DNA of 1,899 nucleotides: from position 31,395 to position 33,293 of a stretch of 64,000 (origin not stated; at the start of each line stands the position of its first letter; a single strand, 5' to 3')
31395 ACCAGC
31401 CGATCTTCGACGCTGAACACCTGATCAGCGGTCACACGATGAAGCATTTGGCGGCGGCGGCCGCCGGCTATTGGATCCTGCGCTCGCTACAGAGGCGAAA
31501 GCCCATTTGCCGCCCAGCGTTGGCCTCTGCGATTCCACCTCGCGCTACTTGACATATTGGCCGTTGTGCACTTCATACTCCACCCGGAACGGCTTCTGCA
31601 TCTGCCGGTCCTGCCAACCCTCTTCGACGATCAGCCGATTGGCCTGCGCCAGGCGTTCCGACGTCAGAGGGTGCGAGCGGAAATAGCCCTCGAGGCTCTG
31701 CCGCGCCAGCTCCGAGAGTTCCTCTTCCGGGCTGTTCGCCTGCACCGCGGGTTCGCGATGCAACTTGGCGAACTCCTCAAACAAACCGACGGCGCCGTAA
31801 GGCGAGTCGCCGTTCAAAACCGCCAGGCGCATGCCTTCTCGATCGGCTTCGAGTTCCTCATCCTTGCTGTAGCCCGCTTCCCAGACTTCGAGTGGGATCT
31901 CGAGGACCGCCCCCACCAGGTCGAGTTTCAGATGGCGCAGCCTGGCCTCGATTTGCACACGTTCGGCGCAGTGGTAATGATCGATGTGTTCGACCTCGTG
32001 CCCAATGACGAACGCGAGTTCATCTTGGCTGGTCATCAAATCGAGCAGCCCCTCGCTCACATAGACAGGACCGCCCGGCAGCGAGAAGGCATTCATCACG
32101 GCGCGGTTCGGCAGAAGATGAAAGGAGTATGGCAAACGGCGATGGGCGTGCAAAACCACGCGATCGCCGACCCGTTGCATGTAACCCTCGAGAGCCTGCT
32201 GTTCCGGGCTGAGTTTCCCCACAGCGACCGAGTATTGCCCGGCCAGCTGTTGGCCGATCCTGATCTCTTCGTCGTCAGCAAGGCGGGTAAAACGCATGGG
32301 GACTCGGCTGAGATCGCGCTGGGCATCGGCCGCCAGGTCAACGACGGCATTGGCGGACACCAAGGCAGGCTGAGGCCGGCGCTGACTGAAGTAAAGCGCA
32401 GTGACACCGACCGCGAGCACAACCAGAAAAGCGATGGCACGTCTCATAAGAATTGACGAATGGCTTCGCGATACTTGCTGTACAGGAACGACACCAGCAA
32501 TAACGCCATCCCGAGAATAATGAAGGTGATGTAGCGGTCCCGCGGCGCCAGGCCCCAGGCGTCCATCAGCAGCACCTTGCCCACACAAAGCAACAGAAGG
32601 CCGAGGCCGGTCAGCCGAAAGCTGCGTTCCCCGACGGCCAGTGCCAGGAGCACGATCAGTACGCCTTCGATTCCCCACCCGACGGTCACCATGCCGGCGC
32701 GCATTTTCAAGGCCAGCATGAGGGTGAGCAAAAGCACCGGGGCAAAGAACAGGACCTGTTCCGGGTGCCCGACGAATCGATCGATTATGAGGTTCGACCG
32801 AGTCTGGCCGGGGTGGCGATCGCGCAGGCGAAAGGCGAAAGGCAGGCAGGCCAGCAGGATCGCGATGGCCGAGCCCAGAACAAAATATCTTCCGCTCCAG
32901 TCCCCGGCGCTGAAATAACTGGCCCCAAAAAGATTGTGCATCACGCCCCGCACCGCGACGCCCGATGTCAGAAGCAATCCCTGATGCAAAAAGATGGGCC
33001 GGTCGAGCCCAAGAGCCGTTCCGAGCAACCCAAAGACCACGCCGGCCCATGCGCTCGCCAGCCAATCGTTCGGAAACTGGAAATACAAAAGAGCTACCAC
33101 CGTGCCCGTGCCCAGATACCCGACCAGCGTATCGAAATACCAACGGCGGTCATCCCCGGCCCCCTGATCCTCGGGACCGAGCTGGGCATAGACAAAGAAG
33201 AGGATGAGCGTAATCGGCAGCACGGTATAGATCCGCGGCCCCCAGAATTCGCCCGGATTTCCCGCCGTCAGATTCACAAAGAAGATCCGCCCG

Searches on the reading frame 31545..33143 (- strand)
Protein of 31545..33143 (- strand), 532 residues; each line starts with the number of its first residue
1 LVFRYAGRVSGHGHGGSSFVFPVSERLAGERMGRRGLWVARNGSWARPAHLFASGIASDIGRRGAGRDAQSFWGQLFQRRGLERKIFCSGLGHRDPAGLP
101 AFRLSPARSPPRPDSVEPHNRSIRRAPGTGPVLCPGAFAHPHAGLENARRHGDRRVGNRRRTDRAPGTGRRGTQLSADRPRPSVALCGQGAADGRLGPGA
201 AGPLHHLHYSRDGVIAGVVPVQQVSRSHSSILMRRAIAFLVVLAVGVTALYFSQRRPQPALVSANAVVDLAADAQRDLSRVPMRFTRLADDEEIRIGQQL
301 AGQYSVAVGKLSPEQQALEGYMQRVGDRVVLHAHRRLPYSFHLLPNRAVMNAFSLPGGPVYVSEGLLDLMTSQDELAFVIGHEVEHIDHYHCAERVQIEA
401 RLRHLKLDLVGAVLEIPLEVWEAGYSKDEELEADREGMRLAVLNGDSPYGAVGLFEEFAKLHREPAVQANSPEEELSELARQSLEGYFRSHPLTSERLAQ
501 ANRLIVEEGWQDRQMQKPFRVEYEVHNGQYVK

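Call 63: search_protein_families(library=pfam, proteins=[window:31545-33143:-], max_evalue=0.00001)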
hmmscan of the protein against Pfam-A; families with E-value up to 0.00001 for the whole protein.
window:31545-33143:- (532 aa): 1 family
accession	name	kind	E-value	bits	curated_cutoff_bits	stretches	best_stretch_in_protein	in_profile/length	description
PF01435.24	Peptidase_M48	-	6.7e-23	81.9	20.3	1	319-502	4-183/186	Peptidase family M48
